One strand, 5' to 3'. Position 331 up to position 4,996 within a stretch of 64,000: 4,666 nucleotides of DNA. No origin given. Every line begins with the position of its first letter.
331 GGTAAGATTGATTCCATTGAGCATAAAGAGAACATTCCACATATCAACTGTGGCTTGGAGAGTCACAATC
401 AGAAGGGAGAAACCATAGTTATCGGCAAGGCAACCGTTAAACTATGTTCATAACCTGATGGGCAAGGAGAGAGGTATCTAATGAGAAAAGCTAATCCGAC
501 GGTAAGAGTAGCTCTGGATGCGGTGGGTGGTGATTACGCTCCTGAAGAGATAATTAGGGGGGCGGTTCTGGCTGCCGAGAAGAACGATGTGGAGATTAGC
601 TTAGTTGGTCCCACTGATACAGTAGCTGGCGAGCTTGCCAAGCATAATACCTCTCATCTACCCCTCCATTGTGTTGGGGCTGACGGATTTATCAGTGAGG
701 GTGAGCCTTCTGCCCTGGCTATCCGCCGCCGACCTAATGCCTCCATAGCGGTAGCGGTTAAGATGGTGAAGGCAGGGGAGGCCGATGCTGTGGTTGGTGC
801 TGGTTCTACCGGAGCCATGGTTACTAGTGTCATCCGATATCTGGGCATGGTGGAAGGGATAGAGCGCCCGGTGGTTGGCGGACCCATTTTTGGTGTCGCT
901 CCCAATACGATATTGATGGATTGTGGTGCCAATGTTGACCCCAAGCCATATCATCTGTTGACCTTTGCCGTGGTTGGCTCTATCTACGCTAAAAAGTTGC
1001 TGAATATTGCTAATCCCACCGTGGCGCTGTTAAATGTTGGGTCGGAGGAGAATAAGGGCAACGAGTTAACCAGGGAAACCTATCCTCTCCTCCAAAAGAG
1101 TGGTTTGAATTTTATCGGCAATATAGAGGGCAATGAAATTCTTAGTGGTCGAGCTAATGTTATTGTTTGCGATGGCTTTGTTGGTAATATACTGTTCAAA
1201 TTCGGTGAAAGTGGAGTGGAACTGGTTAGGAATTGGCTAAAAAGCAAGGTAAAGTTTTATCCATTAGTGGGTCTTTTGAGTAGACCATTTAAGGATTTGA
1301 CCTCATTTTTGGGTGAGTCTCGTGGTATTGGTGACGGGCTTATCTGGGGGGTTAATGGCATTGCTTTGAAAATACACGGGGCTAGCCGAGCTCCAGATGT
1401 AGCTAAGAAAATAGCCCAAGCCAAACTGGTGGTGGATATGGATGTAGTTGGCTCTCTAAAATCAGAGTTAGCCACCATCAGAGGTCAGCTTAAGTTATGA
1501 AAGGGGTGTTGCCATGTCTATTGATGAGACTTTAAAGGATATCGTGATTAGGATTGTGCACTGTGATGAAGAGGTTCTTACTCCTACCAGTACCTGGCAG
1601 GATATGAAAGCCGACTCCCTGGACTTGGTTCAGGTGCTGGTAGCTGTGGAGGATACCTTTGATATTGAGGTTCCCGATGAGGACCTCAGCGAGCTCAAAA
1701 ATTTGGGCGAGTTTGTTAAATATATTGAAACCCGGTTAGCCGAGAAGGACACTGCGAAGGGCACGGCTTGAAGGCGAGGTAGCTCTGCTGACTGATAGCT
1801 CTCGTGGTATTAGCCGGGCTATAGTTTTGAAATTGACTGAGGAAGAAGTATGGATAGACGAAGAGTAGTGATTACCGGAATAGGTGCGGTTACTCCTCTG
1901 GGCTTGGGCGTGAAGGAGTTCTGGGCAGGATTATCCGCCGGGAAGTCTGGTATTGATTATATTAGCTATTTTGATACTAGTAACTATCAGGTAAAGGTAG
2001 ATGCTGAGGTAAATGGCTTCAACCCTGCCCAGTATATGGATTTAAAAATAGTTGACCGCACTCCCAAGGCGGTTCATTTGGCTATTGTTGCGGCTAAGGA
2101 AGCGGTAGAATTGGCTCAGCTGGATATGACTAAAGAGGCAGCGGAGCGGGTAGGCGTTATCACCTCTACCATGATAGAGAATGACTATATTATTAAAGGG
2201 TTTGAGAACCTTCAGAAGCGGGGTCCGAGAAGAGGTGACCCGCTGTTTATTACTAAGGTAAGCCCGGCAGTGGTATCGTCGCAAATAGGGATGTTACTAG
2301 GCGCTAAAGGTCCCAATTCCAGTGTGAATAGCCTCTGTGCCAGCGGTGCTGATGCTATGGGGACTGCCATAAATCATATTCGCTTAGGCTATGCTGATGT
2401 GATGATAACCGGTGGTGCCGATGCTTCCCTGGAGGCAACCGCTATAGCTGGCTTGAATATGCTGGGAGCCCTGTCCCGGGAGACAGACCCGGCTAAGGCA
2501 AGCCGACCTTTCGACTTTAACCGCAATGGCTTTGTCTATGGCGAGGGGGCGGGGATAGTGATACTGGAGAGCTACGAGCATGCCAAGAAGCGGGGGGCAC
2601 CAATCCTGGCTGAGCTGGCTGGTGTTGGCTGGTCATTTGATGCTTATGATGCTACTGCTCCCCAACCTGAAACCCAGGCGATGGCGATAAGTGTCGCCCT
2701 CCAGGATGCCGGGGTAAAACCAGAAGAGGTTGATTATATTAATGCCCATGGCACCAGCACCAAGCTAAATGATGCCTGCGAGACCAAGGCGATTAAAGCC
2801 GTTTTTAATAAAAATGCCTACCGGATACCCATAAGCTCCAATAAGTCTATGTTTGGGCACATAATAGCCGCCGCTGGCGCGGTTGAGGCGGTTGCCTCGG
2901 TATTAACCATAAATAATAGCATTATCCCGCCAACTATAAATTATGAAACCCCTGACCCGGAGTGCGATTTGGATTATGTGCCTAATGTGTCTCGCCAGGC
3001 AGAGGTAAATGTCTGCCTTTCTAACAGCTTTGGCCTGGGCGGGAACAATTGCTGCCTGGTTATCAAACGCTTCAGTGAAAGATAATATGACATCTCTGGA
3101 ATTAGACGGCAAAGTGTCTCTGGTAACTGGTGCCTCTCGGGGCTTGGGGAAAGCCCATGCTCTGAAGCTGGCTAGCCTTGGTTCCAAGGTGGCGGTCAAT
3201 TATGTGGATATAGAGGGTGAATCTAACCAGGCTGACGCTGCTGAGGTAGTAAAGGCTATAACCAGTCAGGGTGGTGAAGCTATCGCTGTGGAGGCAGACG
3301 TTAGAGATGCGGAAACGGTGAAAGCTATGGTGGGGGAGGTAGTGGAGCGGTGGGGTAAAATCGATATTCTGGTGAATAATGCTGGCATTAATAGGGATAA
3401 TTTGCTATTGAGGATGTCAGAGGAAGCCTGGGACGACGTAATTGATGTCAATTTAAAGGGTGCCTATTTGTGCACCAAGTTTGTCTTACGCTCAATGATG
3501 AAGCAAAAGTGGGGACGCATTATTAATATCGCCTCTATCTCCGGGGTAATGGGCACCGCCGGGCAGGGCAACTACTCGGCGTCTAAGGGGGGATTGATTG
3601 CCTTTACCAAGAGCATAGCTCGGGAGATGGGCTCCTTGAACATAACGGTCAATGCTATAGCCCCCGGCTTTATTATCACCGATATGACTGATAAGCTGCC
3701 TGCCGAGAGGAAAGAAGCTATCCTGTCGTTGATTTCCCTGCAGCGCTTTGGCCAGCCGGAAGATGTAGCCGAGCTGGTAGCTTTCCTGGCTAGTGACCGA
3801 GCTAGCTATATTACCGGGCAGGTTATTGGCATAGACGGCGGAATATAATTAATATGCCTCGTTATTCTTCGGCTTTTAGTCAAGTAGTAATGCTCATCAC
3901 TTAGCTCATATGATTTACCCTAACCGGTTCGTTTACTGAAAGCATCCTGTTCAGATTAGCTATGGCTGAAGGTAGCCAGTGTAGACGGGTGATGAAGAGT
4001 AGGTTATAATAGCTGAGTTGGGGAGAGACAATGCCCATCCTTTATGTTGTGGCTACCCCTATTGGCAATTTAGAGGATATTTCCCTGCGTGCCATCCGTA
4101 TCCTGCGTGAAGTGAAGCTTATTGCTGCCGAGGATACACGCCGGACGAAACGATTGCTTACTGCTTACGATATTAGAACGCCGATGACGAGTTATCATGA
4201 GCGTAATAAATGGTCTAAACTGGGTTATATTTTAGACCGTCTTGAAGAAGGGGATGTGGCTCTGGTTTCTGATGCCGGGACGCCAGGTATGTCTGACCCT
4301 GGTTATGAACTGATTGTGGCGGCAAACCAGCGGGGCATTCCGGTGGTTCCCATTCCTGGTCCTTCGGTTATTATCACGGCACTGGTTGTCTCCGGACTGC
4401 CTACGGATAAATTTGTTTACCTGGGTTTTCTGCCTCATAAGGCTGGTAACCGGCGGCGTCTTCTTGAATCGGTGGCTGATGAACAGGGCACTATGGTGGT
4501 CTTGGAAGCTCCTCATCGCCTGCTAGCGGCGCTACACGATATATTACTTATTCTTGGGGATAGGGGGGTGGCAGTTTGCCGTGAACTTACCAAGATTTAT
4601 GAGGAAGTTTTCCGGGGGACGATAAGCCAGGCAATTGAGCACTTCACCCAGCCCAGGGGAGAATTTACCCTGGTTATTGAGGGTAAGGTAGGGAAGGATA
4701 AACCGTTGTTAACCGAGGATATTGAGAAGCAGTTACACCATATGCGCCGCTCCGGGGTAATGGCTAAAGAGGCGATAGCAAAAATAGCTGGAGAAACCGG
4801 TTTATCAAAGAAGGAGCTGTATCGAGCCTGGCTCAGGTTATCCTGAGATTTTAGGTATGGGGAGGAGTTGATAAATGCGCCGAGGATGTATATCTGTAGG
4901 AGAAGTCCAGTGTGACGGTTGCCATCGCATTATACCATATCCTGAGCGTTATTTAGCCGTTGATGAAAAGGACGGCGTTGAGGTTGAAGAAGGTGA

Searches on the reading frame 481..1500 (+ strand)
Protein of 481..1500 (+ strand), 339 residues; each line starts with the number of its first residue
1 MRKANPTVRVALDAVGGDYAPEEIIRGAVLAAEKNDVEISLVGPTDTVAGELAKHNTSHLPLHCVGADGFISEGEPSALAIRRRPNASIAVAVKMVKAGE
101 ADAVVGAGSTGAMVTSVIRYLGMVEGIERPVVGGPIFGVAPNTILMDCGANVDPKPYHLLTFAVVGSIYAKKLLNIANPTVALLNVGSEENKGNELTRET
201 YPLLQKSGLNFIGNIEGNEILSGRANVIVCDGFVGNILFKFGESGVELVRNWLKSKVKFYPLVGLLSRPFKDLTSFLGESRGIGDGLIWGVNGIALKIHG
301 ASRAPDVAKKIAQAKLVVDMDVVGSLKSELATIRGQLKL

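Call 44: search_protein_families(library=pfam, proteins=[window:481-1500:+], max_evalue=0.00001)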
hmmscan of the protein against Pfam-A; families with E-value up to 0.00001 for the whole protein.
window:481-1500:+ (339 aa): 1 family
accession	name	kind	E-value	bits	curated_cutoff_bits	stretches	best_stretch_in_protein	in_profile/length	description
PF02504.20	FA_synthesis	-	2e-79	267.4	29.1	1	8-322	1-321/324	Fatty acid synthesis protein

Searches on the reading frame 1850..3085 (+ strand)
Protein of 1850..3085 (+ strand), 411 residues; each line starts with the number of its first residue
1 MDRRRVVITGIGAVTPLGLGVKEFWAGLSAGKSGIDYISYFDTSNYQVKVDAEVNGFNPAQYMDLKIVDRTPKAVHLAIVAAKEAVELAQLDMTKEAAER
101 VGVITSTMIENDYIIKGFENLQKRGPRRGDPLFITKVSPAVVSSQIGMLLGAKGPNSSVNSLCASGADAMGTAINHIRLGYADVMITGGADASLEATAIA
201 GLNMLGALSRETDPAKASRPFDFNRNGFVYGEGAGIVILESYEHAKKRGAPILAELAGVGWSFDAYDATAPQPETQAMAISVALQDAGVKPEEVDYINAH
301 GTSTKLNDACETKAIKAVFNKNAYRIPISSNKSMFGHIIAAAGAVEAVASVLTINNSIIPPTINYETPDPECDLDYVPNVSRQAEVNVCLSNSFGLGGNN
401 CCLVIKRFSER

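Call 44: search_protein_families(library=pfam, proteins=[window:1850-3085:+], max_evalue=0.00001)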
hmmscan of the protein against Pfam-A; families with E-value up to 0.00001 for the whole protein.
window:1850-3085:+ (411 aa): 3 families
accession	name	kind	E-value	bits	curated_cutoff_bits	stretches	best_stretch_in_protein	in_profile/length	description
PF00109.32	ketoacyl-synt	-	1.6e-50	172.5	20.8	1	4-245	2-252/252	Beta-ketoacyl synthase, N-terminal domain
PF02801.28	Ketoacyl-synt_C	-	1.6e-36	125.4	20.8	1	253-366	1-119/119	Beta-ketoacyl synthase, C-terminal domain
PF00108.29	Thiolase_N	-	1e-07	32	26.4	0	153-191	75-113/260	Thiolase, N-terminal domain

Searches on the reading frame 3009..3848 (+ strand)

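Call 44: search_protein_families(library=pfam, proteins=[window:3009-3848:+], max_evalue=0.00001)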
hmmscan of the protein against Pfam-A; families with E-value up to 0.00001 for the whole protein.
window:3009-3848:+ (279 aa): 3 families
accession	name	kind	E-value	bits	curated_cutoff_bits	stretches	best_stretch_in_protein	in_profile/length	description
PF13561.12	adh_short_C2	-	6.7e-67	226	27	1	41-279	1-235/236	Enoyl-(Acyl carrier protein) reductase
PF00106.31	adh_short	-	1.9e-61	207.4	26.6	1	35-233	1-193/195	short chain dehydrogenase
PF08659.16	KR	-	4e-19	69.7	22.6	1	38-203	4-163/180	KR domain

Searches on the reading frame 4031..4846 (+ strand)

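Call 44: search_protein_families(library=pfam, proteins=[window:4031-4846:+], max_evalue=0.00001)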
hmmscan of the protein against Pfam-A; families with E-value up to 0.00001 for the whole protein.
window:4031-4846:+ (271 aa): 1 family
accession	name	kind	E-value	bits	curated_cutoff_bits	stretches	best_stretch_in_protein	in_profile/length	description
PF00590.25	TP_methylase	-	3.5e-33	115.8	27.8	1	4-201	2-211/212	Tetrapyrrole (Corrin/Porphyrin) Methylases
